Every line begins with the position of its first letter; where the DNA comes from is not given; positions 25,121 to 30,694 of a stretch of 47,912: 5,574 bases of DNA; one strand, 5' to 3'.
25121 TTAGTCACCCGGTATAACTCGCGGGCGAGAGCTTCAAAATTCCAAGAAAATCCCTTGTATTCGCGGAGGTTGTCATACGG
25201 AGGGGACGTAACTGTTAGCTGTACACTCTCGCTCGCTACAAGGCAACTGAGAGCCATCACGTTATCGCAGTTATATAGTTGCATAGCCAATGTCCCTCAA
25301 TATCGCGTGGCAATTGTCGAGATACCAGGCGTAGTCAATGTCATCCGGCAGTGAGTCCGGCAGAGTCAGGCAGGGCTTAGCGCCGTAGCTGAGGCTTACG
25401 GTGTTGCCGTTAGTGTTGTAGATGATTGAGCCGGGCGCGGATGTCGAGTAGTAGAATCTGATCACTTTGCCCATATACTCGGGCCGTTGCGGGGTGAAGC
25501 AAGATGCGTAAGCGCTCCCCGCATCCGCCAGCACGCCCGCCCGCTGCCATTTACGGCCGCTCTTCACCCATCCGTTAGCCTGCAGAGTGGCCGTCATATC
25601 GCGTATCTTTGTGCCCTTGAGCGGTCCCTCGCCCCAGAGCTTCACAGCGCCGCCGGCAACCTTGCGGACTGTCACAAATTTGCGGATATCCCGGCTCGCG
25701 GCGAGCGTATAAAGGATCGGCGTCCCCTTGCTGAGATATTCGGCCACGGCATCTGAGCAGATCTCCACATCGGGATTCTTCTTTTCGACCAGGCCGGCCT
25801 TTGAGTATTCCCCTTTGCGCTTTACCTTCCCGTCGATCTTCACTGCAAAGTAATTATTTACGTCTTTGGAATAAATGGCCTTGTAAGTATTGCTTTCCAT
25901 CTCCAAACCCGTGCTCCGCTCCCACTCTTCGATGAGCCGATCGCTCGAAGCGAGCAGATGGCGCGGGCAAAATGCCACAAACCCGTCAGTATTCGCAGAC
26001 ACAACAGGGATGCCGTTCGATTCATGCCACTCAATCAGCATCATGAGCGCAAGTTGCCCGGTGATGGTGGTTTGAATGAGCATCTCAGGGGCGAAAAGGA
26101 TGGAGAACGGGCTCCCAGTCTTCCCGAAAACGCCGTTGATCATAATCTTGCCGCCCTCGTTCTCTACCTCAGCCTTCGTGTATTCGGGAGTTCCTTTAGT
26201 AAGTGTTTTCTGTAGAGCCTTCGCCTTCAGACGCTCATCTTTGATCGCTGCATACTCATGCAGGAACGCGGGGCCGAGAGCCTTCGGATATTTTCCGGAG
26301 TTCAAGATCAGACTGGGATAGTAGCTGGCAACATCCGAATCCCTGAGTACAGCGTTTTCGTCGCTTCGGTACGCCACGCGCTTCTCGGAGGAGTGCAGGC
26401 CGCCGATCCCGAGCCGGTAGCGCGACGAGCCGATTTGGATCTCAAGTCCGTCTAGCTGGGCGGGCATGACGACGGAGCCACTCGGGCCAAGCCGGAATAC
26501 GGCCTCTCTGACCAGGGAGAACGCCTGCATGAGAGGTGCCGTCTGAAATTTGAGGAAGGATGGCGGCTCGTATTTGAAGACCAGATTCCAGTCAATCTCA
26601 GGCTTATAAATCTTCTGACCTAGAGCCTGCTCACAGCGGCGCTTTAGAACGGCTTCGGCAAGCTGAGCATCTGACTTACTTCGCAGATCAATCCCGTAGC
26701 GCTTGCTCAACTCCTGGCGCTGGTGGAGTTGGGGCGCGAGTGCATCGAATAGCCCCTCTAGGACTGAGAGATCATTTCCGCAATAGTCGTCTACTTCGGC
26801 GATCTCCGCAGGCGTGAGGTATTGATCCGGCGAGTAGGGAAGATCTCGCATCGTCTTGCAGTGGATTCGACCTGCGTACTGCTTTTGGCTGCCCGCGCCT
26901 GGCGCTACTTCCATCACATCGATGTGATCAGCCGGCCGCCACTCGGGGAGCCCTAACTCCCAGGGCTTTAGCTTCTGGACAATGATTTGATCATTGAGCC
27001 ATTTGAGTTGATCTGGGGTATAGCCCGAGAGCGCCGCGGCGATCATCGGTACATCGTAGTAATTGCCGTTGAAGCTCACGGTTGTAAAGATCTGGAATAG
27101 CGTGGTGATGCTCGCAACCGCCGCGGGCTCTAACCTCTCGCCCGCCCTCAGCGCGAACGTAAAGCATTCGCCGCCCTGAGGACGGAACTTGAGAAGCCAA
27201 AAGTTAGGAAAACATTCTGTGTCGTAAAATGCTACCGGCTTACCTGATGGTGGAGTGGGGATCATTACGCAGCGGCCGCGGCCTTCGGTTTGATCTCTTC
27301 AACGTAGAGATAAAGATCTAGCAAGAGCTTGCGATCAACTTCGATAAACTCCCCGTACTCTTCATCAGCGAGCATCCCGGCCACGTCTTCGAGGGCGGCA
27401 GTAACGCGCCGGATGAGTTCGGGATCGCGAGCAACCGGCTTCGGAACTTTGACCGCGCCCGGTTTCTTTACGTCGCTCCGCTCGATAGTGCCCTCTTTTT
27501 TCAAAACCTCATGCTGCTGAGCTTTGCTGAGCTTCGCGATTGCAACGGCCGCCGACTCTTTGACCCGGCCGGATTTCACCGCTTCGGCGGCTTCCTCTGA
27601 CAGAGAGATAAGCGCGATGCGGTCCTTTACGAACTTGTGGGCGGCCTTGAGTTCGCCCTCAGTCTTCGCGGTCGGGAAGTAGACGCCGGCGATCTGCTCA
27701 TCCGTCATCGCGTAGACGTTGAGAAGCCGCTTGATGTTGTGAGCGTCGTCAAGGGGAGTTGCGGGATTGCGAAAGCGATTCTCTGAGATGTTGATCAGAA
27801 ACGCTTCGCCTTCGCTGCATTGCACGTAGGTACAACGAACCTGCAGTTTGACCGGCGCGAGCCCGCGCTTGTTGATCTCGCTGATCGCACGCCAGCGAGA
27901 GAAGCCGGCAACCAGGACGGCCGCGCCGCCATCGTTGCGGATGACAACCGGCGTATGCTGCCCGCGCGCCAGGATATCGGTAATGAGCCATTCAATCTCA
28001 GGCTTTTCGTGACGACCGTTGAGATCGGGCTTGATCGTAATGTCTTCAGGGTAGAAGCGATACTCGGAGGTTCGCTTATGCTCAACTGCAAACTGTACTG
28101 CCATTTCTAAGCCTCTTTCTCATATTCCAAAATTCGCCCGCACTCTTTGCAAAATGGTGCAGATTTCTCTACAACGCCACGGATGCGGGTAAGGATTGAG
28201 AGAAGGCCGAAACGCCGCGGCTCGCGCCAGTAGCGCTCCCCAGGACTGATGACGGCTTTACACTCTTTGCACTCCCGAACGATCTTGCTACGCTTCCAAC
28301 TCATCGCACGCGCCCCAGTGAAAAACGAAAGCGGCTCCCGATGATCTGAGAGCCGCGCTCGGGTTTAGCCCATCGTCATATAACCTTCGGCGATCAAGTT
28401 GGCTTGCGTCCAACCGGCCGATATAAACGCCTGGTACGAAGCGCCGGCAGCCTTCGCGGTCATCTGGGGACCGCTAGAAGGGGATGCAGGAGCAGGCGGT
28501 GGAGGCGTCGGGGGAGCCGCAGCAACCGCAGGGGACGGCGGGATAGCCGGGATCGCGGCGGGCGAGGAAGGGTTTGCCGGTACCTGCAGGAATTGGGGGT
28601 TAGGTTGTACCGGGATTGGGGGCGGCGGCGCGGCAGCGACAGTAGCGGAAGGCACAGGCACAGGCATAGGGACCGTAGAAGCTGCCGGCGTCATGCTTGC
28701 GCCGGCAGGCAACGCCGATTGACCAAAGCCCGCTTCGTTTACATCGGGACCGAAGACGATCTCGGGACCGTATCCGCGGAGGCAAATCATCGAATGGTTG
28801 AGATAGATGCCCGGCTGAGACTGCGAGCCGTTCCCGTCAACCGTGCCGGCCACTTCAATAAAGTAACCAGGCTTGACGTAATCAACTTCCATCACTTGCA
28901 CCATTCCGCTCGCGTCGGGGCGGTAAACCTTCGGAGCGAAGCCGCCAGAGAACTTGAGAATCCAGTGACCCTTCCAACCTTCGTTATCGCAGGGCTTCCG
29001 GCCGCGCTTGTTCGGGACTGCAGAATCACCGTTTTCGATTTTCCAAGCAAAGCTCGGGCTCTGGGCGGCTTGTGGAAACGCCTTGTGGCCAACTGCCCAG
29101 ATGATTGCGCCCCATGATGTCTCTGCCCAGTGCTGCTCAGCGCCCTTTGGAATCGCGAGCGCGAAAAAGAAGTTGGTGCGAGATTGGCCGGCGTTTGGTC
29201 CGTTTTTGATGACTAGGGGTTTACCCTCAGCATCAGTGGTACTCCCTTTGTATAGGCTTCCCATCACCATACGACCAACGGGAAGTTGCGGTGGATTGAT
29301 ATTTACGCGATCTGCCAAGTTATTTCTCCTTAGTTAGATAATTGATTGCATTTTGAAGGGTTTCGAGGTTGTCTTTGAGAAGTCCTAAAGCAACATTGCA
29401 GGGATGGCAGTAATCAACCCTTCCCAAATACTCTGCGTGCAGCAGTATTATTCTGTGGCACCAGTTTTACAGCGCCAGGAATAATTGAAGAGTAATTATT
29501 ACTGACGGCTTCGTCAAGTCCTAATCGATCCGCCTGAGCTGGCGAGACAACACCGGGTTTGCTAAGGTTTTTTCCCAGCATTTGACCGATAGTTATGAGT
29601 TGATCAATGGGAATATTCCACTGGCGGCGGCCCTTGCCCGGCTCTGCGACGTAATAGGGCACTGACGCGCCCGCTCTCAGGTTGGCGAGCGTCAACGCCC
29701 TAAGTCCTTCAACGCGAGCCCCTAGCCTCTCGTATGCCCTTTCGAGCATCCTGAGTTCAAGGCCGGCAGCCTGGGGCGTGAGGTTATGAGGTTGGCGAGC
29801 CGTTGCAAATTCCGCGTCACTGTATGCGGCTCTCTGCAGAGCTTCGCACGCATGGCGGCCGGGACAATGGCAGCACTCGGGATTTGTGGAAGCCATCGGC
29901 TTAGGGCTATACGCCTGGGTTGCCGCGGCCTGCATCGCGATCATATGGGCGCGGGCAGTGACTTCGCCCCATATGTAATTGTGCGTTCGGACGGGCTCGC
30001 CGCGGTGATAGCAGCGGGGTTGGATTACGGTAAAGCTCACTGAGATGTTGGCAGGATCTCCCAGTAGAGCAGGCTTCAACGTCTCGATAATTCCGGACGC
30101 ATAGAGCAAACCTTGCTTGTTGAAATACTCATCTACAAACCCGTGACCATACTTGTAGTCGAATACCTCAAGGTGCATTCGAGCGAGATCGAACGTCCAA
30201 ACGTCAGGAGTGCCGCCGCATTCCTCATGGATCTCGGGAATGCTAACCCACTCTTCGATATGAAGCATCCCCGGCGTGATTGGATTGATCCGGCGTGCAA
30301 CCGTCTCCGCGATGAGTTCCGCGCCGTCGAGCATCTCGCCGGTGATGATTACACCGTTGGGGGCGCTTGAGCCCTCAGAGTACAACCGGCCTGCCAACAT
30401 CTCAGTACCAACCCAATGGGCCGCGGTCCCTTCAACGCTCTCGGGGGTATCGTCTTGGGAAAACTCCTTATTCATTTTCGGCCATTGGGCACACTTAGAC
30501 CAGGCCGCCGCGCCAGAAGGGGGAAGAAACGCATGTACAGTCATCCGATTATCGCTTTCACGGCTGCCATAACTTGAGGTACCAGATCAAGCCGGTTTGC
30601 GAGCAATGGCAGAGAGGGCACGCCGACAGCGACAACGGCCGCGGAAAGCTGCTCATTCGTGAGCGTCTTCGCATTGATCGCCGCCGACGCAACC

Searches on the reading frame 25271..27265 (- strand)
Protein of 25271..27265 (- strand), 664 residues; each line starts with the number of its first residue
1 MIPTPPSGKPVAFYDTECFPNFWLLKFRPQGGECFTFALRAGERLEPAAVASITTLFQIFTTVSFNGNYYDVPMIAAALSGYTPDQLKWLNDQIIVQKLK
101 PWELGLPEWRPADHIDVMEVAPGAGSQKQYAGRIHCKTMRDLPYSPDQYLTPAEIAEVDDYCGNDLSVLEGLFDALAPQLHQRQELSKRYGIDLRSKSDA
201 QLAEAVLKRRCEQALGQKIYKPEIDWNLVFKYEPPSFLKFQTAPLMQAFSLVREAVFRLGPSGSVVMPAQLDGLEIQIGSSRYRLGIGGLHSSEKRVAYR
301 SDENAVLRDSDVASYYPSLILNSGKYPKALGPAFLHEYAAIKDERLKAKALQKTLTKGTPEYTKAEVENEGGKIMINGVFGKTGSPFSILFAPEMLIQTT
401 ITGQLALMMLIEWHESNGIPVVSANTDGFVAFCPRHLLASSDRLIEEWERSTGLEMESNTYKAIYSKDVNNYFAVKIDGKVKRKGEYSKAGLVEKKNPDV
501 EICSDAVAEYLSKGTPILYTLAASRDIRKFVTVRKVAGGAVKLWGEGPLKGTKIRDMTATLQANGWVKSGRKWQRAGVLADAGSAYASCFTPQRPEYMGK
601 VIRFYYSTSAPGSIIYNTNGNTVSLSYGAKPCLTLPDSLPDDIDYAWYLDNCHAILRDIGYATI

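Call 7: search_protein_families(library=pfam, proteins=[window:25271-27265:-], max_evalue=0.01)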
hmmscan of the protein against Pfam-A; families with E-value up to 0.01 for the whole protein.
window:25271-27265:- (664 aa): 0 families

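Call 9: search_protein_families(library=phrogs, proteins=[window:25271-27265:-], max_evalue=0.01)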
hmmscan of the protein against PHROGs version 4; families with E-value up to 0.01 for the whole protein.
window:25271-27265:- (664 aa): 5 families
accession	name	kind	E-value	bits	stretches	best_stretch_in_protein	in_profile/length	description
phrog_1252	-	DNA, RNA and nucleotide metabolism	1.3e-175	586.7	1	10-662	53-654/663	DNA polymerase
phrog_18505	-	DNA, RNA and nucleotide metabolism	7.1e-21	75.8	1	353-541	21-210/349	DNA polymerase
phrog_4210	-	DNA, RNA and nucleotide metabolism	5.1e-13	48.7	1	9-429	720-1086/1304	DNA polymerase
phrog_262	-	DNA, RNA and nucleotide metabolism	0.00038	19.6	1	340-418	478-562/856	DNA polymerase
phrog_34803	-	unknown function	0.002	18.7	1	425-490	11-81/244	-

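Call 18: search_dna_similar(query=window:25271-27265:-, collection=phages, mode=protein, max_rows=25)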
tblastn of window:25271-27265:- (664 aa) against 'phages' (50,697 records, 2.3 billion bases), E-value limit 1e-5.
Records with a match: 1015; places in all: 1018; records where one place covers at least 80% of the query: 381.
Best place of each record, by identity: <60% 1015.
By first word of the organism name: Enterococcus 127; Rheinheimera 115; Pseudomonas 98; Vibrio 90; Klebsiella 77; Escherichia 56; uncultured 41; Leuconostoc 39; Gordonia 31; Rhodobacter 30; and 63 more.
By host as written in the record: - 126; Rheinheimera sp. BAL341 115; Klebsiella pneumoniae 46; Enterococcus faecalis 39; Pseudomonas aeruginosa 31; Rhodobacter capsulatus YW1 30; Escherichia coli 23; Gordonia rubripertincta NRRL B-16540 23; and 282 more.
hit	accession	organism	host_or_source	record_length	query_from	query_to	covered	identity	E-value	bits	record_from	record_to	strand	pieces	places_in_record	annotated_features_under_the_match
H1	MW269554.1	Achromobacter phage vB_AchrS_AchV4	-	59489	9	664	99%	42.0%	3e-141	461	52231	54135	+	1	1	DNA polymerase B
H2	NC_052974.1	Achromobacter phage vB_AchrS_AchV4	-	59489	9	664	99%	42.0%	3e-141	461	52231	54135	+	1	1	DNA polymerase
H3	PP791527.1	Pseudomonas phage BL5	Pseudomonas aeruginosa PA14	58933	13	664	98%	41.9%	9e-152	491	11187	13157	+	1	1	DNA polymerase | hypothetical protein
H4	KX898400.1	Pseudomonas phage JG054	Pseudomonas aeruginosa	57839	13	663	98%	41.8%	3e-152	493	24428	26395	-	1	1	putative DNA polymerase B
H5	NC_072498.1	Pseudomonas phage JG054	Pseudomonas aeruginosa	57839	13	663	98%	41.8%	3e-152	493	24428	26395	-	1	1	putative DNA polymerase B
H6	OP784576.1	Pseudomonas phage pPA-3099-2aT.3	Pseudomonas aeruginosa 3099-2aT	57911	13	663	98%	41.8%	3e-152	493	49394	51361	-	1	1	DNA polymerase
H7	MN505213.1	Serratia phage JS26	Serratia sp. ATCC 39006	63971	6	660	99%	41.5%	3e-144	470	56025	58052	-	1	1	DNA polymerase B region protein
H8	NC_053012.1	Serratia phage JS26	Serratia sp. ATCC 39006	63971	6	660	99%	41.5%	3e-144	470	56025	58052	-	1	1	DNA polymerase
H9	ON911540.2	Xanthomonas phage vB_Xar_IVIA-DoCa3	Xanthomonas arboricola pv. juglandis ...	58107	13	663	98%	41.7%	1e-149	486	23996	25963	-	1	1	DNA polymerase B region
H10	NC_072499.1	Xanthomonas phage vB_Xar_IVIA-DoCa3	Xanthomonas arboricola pv. juglandis ...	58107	13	663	98%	41.7%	1e-149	486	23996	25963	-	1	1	DNA polymerase B region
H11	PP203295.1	Pseudomonas phage TIVP-H6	Pseudomonas aeruginosa PA14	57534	13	663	98%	41.7%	1e-149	486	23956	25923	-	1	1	DNA polymerase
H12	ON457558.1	Vibrio phage vB_VpaS_ALK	Vibrio parahaemolyticus M2413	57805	1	661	100%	41.0%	6e-143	466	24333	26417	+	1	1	DNA polymerase B region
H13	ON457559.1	Vibrio phage vB_VpaS_CHI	Vibrio parahaemolyticus M0904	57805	1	661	100%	41.0%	6e-143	466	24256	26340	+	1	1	DNA polymerase B region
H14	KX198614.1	Vibrio phage vB_VhaS-tm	Vibrio harveyi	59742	1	661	100%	40.9%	3e-144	470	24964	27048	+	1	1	hypothetical protein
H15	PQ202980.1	Escherichia phage CSP1C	Escherichia coli str. K-12 substr. ...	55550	14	662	98%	41.7%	3e-140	458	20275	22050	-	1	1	DNA polymerase II region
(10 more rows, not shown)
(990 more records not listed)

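Call 23: find_related_loci(query=window:25271-27265:-, collection=genome_contigs, flank=10000)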
Query window:25271-27265:- (664 aa) in genome_contigs; peptide patterns used: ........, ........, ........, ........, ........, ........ (x = any residue, [..] = any of these).
12 stretches matched a pattern; 1 encode a relative of the query (tblastn E <= 1e-3); 1 distinct loci.
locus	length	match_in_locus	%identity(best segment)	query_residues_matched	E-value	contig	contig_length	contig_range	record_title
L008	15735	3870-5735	37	10-660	1e-119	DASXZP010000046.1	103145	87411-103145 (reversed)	MAG TPA_asm: Caulobacteraceae bacterium isolate SMAG_U4855 k141_245724, whole genome shotgun sequence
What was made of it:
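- Tried and rejected: The single allowed scan of bacterial genomes returned only a 37%-identical polymerase in a Caulobacteraceae MAG prophage (call 23), so the host and any integrated close relatives could not be established that way.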

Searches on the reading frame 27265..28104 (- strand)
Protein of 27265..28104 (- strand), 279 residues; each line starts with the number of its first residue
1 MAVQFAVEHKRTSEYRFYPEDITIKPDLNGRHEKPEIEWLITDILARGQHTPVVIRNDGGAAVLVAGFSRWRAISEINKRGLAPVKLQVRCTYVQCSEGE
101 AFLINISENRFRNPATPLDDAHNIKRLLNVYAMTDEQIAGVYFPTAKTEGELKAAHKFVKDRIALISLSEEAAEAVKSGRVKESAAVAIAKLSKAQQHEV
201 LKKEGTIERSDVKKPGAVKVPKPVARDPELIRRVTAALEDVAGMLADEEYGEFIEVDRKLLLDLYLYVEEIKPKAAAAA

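Call 7: search_protein_families(library=pfam, proteins=[window:27265-28104:-], max_evalue=0.01)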
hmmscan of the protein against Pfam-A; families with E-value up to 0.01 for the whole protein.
window:27265-28104:- (279 aa): 1 family
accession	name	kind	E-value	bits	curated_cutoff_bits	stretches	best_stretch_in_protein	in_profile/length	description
PF17762.8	HTH_ParB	-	1.1e-05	25.9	22.6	1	116-203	4-82/102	ParB HTH domain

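Call 36: search_protein_families(library=phrogs, proteins=[window:27265-28104:-], max_evalue=0.01)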
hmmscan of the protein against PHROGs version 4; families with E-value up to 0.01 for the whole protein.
window:27265-28104:- (279 aa): 8 families
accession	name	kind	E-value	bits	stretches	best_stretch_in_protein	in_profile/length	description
phrog_1033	-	DNA, RNA and nucleotide metabolism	7.4e-15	56.6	1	8-248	27-257/334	ParB-like partition protein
phrog_4715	-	DNA, RNA and nucleotide metabolism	3.1e-11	43.4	1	31-222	163-367/630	ParB-like partition protein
phrog_3264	-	DNA, RNA and nucleotide metabolism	8.2e-10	39.8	1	35-198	70-237/337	ParB-like partition protein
phrog_15982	-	unknown function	2e-08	34.7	1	7-224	18-246/453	-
phrog_18726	-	unknown function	8.9e-05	22.4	1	89-204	108-212/572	-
phrog_8071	-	DNA, RNA and nucleotide metabolism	0.0042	17.4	1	29-213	21-199/389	ParB-like partition protein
phrog_12047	-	DNA, RNA and nucleotide metabolism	0.0051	17.4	1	33-119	17-94/301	ParB-like partition nuclease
phrog_2159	-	DNA, RNA and nucleotide metabolism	0.0062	16.9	1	33-139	80-187/365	ParB-like partition protein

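Call 37: search_solved_structures(query=window:27265-28104:-, max_evalue=1, show_alignments=1)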
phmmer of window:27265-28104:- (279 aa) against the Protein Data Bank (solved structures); distinct sequences matched with E-value up to 1: 10.
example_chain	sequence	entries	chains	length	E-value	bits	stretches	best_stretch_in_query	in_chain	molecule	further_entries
7o0n_A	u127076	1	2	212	1.1e-08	38.1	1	35-173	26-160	ParB family protein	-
7bnk_A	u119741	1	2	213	1.6e-08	37.7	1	36-173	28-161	ParB family protein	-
7bnr_A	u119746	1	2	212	1.6e-08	37.6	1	36-173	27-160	ParB family protein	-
7ng0_A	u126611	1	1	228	1.5e-05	27.9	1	34-204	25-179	Nucleoid occlusion protein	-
7nfu_A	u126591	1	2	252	1.6e-05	27.8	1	32-204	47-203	Nucleoid occlusion protein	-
7ol9_A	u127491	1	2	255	6.3e-05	25.9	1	37-214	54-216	Nucleoid occlusion protein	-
1vz0_A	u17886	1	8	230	0.00056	22.7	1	35-197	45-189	Chromosome-partitioning protein Spo0J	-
4umk_A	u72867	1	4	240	0.0058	19.4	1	36-142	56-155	PROBABLE CHROMOSOME-PARTITIONING PROTEIN PARB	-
6t1f_A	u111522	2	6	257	0.0097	18.7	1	33-191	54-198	Chromosome-partitioning protein ParB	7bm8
9i1w_Lb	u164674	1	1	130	0.08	15.7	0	185-247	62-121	60S ribosomal protein L29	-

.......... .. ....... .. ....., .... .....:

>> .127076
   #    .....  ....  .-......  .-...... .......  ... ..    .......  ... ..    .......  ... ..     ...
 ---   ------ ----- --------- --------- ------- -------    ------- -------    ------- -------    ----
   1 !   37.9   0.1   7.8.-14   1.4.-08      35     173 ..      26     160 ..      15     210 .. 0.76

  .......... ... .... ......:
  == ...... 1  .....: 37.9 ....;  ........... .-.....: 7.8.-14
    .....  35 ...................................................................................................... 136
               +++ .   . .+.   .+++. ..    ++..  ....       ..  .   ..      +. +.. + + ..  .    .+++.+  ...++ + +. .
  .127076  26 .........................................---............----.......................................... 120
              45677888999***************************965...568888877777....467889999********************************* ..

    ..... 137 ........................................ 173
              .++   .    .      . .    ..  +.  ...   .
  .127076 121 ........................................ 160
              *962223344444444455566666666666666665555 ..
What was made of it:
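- On ParABS partition system: PDB ParB 7o0n at 1e-8 over residues 35-173 (call 37).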

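Call 38: search_protein_families(library=ncbifam, proteins=[window:27265-28104:-], max_evalue=1)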
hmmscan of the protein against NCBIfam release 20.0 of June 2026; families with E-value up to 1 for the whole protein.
window:27265-28104:- (279 aa): 3 families
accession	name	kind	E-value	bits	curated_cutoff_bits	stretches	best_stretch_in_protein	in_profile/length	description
TIGR00180.1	parB_part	domain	2e-12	47.3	58.45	1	32-201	24-181/186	ParB/RepB/Spo0J family partition protein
TIGR04285.1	nucleoid_noc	exception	3.4e-10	39.7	315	1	34-203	23-176/255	nucleoid occlusion protein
TIGR03734.1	PRTRC_parB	hypoth_equivalog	9.5e-09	34.3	278.6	1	32-203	12-171/555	PRTRC system ParB family protein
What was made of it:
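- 27265..28104 (-): ParB/Noc/Spo0J-like protein (279 aa) inside the replication module. Calls 7, 36, 37 and 38.
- Checked: It matches HTH_ParB at 1.1e-5, PDB ParB 7o0n at 1e-8, TIGR00180 at 2e-12 and phrog_1033 (calls 7, 36, 37, 38).
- A bona fide ParB-type N-terminal domain plus HTH is present (calls 7, 37, 38).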

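Call 56: find_related_loci(query=window:27265-28104:-, collection=viral_contigs, flank=10000)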
Query window:27265-28104:- (279 aa) in viral_contigs; peptide patterns used: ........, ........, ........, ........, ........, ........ (x = any residue, [..] = any of these).
16 stretches matched a pattern; 8 encode a relative of the query (tblastn E <= 1e-3); 8 distinct loci.
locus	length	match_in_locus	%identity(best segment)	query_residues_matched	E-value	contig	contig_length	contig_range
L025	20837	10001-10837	100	1-279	0e+0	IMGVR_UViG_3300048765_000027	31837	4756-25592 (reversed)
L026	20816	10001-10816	61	1-272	7e-104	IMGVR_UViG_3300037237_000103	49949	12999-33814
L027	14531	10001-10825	51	1-270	1e-82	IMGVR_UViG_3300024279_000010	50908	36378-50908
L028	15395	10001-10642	61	1-221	5e-82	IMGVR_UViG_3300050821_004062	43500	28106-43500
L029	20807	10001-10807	50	1-268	4e-80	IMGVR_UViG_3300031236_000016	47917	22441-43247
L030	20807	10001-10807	50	1-268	4e-80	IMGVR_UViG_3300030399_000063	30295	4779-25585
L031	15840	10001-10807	49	1-268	1e-76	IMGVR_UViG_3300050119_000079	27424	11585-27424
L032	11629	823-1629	50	1-268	4e-80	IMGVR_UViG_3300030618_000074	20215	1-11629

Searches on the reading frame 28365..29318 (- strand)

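Call 7: search_protein_families(library=pfam, proteins=[window:28365-29318:-], max_evalue=0.01)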
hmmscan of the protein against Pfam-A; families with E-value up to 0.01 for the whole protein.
window:28365-29318:- (317 aa): 0 families

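Call 9: search_protein_families(library=phrogs, proteins=[window:28365-29318:-], max_evalue=0.01)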
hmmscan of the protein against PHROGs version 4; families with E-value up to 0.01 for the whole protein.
window:28365-29318:- (317 aa): 1 family
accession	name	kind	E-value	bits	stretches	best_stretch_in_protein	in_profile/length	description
phrog_7011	-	DNA, RNA and nucleotide metabolism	2e-71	241.8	1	12-316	9-302/303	Gp2.5-like ssDNA binding protein and ssDNA annealing protein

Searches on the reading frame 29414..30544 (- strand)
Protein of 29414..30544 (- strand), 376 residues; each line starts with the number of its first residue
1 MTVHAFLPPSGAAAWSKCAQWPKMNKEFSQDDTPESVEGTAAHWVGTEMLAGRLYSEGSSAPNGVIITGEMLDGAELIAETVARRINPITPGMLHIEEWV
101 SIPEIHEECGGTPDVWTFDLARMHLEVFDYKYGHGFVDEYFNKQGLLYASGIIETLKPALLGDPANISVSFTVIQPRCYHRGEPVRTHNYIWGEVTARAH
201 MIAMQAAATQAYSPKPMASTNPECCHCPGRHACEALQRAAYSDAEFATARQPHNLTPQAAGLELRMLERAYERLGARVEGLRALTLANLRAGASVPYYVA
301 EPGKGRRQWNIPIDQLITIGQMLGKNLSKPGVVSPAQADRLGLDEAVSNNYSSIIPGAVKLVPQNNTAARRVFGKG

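Call 7: search_protein_families(library=pfam, proteins=[window:29414-30544:-], max_evalue=0.01)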
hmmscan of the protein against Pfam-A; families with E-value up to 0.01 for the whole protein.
window:29414-30544:- (376 aa): 1 family
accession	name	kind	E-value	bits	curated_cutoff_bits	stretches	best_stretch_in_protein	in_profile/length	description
PF10926.14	DUF2800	-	1.3e-27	97.4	21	1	4-310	1-304/368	Protein of unknown function (DUF2800)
